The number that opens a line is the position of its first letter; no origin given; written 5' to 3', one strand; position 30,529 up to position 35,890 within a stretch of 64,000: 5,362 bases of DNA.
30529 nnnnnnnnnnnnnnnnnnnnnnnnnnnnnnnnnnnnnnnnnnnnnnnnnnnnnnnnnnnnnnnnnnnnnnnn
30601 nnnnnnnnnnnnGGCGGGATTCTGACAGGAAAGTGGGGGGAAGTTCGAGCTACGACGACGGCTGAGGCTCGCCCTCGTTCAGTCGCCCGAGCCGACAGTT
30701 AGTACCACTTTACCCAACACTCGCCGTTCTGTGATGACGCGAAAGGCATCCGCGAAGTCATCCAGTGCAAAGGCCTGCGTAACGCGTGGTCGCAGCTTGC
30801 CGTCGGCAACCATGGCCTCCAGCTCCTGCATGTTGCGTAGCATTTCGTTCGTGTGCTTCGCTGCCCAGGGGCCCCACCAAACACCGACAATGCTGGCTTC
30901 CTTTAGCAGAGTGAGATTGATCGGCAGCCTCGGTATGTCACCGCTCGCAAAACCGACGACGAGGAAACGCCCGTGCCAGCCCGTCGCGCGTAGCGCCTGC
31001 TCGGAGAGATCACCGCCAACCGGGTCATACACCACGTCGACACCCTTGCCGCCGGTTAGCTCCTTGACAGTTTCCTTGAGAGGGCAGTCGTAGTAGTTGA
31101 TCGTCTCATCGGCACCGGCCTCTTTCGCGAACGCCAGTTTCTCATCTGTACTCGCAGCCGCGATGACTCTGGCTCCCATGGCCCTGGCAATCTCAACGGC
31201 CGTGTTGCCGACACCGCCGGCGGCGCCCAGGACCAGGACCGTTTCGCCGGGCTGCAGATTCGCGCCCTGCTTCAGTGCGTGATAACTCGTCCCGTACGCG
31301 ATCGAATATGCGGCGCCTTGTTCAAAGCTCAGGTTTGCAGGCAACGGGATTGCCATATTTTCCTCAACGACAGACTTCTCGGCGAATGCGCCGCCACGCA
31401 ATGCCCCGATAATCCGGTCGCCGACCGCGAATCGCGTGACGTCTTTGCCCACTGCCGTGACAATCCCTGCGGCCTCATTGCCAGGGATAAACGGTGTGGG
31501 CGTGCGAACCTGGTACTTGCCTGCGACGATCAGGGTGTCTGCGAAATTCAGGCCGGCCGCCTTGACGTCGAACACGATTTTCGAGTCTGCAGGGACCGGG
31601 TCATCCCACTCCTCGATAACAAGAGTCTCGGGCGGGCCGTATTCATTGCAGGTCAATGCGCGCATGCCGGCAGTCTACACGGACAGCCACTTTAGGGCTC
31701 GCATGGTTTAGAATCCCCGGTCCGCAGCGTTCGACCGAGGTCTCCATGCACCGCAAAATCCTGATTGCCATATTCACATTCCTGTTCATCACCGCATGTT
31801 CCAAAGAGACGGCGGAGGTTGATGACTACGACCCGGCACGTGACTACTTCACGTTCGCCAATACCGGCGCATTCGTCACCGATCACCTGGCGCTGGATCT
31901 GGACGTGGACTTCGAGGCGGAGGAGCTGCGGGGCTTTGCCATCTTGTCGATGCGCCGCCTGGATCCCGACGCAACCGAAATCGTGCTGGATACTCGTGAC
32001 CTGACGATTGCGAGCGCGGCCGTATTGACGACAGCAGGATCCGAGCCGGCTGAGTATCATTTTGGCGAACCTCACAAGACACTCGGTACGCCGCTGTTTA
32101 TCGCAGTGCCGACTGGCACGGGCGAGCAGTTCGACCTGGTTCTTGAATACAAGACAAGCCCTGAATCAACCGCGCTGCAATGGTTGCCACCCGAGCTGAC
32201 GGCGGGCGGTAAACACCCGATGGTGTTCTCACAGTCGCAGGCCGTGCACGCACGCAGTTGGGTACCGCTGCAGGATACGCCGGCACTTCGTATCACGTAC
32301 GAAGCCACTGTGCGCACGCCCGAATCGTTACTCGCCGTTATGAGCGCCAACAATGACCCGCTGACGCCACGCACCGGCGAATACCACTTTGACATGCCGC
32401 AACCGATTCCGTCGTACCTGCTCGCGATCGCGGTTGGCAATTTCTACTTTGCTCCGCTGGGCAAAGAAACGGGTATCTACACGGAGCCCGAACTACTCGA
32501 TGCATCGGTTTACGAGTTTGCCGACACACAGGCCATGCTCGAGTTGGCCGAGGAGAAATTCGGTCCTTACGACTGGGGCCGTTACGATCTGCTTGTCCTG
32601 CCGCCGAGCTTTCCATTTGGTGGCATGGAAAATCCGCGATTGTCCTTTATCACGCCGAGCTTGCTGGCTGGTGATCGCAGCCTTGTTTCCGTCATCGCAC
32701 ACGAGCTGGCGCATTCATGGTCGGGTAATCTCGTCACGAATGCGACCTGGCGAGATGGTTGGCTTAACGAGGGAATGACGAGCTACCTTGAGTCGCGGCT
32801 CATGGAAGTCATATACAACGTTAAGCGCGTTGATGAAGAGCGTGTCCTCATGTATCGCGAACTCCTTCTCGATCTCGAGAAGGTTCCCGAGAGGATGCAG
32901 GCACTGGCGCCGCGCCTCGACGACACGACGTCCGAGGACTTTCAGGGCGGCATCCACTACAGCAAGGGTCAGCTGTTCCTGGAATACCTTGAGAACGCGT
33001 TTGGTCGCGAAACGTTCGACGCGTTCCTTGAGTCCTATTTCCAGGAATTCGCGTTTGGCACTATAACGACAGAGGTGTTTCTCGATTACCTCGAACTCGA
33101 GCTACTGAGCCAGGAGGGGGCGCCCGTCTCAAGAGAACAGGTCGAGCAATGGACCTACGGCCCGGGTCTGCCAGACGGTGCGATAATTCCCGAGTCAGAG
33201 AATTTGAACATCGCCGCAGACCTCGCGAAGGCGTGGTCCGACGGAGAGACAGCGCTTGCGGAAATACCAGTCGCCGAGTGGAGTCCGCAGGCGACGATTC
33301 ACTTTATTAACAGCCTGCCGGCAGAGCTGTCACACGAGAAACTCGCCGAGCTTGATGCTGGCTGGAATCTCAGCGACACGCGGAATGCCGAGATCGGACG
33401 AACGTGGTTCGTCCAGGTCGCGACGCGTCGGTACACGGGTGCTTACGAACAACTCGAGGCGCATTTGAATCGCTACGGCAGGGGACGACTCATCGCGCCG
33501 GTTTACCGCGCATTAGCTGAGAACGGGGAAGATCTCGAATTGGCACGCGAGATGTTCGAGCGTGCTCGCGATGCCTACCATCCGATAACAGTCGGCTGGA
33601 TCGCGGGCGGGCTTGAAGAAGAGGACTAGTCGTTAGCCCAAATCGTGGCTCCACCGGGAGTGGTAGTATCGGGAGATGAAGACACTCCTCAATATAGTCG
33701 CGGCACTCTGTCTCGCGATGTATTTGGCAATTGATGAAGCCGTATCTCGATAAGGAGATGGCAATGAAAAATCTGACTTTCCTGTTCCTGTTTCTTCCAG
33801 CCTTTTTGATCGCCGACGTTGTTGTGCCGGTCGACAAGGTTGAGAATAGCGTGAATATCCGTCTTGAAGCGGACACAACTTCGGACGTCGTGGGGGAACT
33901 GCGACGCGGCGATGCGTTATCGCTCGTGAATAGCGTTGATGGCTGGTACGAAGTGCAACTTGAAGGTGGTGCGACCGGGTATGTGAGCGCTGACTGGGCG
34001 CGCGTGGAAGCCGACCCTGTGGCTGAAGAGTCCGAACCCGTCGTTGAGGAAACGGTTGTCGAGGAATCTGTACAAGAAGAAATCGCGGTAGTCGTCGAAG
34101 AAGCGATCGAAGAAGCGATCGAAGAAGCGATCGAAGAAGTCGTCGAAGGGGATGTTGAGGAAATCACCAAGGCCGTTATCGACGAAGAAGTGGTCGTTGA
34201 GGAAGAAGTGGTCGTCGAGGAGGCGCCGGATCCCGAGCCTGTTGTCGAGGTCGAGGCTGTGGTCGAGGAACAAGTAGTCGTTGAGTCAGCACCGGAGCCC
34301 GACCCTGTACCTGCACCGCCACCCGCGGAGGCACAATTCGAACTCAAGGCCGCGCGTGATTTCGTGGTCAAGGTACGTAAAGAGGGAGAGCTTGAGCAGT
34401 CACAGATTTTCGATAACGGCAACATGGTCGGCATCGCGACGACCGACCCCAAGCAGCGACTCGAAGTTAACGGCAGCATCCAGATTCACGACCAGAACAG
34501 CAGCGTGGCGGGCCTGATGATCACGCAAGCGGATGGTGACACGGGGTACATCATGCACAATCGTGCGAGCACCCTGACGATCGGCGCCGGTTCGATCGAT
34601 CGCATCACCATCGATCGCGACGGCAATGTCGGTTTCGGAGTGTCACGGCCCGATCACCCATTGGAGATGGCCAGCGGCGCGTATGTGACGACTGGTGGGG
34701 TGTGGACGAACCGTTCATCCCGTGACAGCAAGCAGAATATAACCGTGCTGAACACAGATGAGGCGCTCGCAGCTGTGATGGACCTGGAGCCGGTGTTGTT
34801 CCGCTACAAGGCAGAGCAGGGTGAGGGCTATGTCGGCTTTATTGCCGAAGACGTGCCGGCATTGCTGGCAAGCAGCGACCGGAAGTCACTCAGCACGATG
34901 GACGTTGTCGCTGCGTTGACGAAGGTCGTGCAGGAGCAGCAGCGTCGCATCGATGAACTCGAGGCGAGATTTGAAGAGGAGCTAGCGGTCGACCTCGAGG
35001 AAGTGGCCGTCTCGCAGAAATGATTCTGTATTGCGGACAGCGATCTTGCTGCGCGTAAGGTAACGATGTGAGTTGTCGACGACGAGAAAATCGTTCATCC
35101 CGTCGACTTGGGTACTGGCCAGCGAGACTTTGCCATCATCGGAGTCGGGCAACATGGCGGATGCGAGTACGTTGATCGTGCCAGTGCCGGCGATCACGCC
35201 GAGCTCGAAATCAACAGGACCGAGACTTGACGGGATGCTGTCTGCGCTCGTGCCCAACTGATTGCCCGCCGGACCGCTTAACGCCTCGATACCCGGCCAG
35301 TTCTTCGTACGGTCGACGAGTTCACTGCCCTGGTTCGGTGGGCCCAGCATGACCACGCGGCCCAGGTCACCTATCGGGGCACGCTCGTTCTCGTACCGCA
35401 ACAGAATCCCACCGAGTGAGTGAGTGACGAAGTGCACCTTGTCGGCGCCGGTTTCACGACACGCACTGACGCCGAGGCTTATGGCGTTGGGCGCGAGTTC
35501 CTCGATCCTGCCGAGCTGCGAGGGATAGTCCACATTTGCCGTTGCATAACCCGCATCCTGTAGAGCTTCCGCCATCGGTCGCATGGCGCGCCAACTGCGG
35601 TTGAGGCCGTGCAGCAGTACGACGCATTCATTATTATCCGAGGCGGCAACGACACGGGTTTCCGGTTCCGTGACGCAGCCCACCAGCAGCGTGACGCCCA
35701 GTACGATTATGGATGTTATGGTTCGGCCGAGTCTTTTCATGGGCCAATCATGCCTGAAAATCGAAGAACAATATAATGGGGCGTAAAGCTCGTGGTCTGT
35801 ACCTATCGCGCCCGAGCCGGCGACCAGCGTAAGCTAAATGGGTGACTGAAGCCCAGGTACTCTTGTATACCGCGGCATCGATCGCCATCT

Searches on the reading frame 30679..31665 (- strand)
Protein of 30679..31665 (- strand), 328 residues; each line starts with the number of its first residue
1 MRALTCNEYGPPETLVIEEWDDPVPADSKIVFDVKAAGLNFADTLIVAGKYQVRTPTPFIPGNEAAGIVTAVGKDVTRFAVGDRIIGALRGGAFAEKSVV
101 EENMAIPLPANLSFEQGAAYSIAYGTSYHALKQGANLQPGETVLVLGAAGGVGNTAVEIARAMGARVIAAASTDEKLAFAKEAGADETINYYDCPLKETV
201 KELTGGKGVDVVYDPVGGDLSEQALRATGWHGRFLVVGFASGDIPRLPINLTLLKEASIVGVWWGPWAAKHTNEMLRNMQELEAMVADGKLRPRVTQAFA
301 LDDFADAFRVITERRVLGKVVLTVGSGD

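Call 52: search_protein_families(library=pfam, proteins=[window:30679-31665:-], max_evalue=0.00001)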
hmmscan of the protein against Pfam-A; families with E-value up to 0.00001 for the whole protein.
window:30679-31665:- (328 aa): 3 families
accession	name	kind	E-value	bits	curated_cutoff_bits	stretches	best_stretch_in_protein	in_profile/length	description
PF00107.32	ADH_zinc_N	-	2.4e-33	115.3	31.8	1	151-278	1-126/129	Zinc-binding dehydrogenase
PF13602.12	ADH_zinc_N_2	-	2.8e-20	74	27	1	184-322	2-134/134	Zinc-binding dehydrogenase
PF08240.17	ADH_N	-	1.1e-15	58.2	23.5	1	29-109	4-103/104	Alcohol dehydrogenase GroES-like domain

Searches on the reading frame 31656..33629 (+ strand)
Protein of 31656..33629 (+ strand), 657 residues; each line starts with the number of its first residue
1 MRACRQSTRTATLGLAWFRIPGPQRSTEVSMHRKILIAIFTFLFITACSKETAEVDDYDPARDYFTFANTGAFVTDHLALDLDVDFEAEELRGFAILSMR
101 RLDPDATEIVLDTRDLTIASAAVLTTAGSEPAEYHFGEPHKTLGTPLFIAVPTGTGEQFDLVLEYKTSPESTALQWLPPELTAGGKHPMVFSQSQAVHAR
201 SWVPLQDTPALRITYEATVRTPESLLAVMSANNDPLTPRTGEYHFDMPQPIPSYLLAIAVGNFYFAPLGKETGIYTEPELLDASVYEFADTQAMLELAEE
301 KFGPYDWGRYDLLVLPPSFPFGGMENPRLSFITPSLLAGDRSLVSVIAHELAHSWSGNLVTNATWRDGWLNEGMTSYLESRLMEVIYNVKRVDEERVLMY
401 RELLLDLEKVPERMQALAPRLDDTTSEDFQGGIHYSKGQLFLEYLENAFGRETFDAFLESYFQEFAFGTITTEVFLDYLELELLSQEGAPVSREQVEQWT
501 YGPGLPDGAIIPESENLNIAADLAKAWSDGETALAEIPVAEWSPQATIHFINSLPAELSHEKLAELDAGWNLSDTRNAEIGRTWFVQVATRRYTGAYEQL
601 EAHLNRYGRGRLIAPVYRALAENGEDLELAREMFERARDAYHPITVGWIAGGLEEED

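Call 52: search_protein_families(library=pfam, proteins=[window:31656-33629:+], max_evalue=0.00001)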
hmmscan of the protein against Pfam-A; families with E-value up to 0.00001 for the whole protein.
window:31656-33629:+ (657 aa): 3 families
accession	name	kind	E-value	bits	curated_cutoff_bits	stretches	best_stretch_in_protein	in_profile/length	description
PF01433.26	Peptidase_M1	-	5.7e-44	150.8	27.7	1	286-481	1-205/218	Peptidase family M1 domain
PF09127.17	Leuk-A4-hydro_C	-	4.1e-20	72.4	27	1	542-650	1-109/112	Leukotriene A4 hydrolase, C-terminal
PF17900.6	Peptidase_M1_N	-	3e-17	63.8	25.8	1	75-255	2-186/186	Peptidase M1 N-terminal domain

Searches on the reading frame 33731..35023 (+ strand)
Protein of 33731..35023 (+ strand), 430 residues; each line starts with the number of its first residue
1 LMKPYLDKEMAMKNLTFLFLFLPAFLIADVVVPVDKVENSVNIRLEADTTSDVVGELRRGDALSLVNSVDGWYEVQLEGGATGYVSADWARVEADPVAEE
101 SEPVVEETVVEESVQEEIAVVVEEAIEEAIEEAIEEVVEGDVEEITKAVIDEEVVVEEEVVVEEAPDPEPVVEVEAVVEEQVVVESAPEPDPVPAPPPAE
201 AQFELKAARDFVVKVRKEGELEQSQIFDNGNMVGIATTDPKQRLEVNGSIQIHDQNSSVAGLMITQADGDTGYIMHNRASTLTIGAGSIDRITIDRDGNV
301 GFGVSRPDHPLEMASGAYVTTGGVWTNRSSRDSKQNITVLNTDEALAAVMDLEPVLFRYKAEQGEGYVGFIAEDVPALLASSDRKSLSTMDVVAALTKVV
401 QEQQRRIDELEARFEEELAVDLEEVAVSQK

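Call 52: search_protein_families(library=pfam, proteins=[window:33731-35023:+], max_evalue=0.00001)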
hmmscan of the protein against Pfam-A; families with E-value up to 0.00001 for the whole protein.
window:33731-35023:+ (430 aa): 2 families
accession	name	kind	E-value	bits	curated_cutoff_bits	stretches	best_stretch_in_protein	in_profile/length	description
PF08239.17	SH3_3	-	3.1e-11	43.7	27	1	40-89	2-52/54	Bacterial SH3 domain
PF13884.11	Peptidase_S74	-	3.3e-09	37.3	22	1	329-379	1-53/58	Chaperone of endosialidase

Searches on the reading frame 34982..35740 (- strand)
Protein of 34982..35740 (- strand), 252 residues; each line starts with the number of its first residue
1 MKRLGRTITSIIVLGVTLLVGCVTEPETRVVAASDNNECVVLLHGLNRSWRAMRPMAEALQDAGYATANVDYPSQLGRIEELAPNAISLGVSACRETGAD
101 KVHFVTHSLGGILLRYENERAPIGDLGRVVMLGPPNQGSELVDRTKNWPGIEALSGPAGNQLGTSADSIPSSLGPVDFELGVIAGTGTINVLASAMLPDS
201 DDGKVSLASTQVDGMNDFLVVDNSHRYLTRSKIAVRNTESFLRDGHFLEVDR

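Call 52: search_protein_families(library=pfam, proteins=[window:34982-35740:-], max_evalue=0.00001)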
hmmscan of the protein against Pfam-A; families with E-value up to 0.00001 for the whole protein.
window:34982-35740:- (252 aa): 1 family
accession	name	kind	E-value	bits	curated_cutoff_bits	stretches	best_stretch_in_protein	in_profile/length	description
PF12697.13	Abhydrolase_6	-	2e-08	35.6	26.3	1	40-156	1-113/217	Alpha/beta hydrolase family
